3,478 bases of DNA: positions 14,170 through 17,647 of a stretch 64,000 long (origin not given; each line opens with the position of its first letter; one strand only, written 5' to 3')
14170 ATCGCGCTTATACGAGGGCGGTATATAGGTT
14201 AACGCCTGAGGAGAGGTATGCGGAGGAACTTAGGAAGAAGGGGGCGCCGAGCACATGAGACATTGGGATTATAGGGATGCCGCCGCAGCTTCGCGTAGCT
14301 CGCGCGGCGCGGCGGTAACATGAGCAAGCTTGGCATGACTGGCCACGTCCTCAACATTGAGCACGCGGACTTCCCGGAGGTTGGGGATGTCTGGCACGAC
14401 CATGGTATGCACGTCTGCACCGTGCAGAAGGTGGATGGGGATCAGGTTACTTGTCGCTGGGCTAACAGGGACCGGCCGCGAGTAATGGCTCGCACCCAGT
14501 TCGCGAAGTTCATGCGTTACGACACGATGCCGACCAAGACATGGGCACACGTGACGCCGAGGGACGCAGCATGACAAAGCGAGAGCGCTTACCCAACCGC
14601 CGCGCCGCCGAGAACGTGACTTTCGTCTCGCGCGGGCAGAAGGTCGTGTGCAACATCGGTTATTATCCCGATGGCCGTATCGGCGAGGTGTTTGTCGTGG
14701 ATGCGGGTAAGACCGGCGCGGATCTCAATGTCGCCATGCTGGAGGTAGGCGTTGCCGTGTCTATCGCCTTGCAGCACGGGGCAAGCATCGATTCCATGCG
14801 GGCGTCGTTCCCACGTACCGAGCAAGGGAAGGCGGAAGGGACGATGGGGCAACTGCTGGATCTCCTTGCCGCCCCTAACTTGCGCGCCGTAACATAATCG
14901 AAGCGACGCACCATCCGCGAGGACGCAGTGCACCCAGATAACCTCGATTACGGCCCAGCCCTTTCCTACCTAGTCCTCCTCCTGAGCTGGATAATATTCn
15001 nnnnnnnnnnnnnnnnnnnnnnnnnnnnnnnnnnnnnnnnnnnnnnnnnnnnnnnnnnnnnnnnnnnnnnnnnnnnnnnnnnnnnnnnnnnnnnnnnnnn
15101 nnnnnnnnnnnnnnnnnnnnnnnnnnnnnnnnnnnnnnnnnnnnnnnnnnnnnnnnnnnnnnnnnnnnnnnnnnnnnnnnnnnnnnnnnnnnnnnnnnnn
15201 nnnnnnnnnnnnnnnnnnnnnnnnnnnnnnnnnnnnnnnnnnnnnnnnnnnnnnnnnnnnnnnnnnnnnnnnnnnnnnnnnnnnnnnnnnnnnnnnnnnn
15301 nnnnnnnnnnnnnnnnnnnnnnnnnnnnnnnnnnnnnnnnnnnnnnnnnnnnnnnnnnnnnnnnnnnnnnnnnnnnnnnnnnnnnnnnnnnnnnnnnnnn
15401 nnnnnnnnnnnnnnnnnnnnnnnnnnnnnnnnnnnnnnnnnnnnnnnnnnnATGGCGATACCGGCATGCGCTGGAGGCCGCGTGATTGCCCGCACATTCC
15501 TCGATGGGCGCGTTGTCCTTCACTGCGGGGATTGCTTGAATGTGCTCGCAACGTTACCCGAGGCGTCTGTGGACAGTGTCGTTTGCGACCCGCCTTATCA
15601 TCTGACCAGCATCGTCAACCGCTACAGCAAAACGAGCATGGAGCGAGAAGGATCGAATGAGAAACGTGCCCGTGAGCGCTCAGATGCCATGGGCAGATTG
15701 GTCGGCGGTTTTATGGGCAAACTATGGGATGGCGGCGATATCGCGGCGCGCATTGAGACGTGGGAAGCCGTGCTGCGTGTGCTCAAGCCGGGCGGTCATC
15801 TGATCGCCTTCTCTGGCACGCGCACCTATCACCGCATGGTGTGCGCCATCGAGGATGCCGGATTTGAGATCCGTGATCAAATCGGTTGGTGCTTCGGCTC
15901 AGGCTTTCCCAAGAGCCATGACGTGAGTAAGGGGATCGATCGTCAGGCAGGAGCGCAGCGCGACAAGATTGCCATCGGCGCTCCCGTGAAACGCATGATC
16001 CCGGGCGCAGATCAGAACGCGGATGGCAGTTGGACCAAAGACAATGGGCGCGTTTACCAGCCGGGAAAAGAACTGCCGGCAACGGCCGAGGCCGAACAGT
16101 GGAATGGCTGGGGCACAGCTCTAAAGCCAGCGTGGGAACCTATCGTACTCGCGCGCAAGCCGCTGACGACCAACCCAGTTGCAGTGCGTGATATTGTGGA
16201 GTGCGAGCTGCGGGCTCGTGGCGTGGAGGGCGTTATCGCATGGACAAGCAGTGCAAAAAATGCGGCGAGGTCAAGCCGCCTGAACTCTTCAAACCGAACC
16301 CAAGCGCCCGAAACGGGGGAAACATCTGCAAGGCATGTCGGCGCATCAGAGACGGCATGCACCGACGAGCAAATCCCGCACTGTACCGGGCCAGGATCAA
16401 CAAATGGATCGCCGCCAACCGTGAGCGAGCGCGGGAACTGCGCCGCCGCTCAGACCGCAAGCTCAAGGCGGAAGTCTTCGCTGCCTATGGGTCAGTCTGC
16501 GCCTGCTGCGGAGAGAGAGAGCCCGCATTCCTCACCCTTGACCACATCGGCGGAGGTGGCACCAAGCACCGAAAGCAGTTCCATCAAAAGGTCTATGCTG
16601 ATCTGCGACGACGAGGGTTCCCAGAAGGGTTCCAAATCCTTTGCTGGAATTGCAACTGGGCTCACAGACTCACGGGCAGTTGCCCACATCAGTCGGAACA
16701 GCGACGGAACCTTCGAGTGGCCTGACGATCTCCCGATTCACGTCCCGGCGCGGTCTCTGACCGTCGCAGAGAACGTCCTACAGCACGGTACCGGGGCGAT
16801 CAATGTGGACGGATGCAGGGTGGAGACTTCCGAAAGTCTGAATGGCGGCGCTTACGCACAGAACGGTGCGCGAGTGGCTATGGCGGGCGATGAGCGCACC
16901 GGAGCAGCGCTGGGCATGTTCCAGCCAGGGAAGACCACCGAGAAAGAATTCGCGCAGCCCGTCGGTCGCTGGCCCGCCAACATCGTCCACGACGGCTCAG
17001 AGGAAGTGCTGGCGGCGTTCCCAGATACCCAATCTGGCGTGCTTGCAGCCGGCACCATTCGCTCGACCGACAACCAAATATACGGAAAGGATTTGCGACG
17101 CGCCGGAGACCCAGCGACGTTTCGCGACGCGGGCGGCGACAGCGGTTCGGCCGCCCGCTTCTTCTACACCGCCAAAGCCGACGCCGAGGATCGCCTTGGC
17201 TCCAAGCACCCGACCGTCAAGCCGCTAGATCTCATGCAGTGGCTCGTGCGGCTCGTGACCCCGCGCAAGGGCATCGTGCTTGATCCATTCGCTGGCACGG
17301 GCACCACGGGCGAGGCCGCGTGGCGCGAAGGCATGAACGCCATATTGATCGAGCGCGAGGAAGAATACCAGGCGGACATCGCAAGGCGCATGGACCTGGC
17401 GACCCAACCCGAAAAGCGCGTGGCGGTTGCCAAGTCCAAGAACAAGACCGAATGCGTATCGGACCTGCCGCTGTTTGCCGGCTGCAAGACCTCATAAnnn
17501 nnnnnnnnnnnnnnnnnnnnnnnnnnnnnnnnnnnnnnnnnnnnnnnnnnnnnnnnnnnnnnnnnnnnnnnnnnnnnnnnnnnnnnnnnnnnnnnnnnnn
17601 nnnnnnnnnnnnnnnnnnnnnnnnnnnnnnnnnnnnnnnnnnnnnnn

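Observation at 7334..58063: Twelve copies of an asymmetric GC-rich hairpin repeat occupying short intergenic spacers of the phage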

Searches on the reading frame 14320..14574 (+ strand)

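Call 67: search_protein_families(library=pfam, proteins=[window:14320-14574:+], max_evalue=0.01)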
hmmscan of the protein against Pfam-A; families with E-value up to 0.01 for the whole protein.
window:14320-14574:+ (84 aa): 1 family
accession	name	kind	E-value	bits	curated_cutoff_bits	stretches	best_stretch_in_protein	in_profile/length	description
PF13973.12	DUF4222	-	0.0064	16.5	27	1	19-63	3-47/53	Domain of unknown function (DUF4222)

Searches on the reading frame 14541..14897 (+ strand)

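Call 67: search_protein_families(library=pfam, proteins=[window:14541-14897:+], max_evalue=0.01)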
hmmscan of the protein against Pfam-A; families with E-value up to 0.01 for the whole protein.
window:14541-14897:+ (118 aa): 1 family
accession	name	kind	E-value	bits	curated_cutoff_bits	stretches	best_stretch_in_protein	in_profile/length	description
PF12637.14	TSCPD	-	0.0002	22.1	22.8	1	32-95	13-69/88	TSCPD domain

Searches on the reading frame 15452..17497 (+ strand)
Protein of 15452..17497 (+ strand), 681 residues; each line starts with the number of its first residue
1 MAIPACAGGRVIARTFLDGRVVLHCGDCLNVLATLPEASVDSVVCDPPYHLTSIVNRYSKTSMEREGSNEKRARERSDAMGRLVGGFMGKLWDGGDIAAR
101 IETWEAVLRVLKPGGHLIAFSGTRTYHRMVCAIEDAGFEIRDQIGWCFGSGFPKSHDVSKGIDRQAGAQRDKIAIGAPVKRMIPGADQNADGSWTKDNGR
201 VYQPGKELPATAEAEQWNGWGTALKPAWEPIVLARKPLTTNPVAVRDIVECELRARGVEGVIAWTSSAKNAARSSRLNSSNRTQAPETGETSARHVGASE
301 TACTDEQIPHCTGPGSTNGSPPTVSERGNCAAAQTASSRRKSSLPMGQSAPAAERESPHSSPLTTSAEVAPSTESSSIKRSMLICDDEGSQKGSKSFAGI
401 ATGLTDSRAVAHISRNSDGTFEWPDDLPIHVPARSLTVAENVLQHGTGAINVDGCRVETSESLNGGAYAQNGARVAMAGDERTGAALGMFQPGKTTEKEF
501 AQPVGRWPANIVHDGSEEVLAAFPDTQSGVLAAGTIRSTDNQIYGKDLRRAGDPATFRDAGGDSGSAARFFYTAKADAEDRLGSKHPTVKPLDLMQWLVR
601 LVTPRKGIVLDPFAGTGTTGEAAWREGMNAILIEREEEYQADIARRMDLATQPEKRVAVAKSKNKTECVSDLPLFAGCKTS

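Call 7: search_protein_families(library=phrogs, proteins=[window:15452-17497:+], max_evalue=0.00001)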
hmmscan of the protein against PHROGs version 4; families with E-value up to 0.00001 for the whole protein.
window:15452-17497:+ (681 aa): 9 families
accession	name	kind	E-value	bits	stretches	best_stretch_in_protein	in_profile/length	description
phrog_67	-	other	1.5e-62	213.7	1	16-652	119-348/743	DNA methyltransferase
phrog_3008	-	other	2.1e-38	133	1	437-667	10-234/244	DNA methyltransferase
phrog_6025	-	other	1.3e-25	91.2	2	88-226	48-190/192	DNA methyltransferase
phrog_498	-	other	6.7e-20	72.1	1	579-667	350-439/633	DNA methyltransferase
phrog_23148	-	unknown function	8.2e-14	53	1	568-648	66-147/165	-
phrog_8769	-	other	1.4e-12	48.3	1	595-646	1-52/71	methyltransferase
phrog_18293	-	other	2.5e-09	38.1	1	586-648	46-108/119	methyltransferase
phrog_23085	-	unknown function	9.6e-08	32.8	1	579-658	37-117/138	-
phrog_6952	-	other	7.1e-06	27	0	584-645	112-173/181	DNA methyltransferase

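Call 33: find_encoding_contigs(protein=window:15452-17497:+, flank=10000, max_places=1)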
Protein window:15452-17497:+ (681 aa): no gene with exactly this product is on record in the collection.
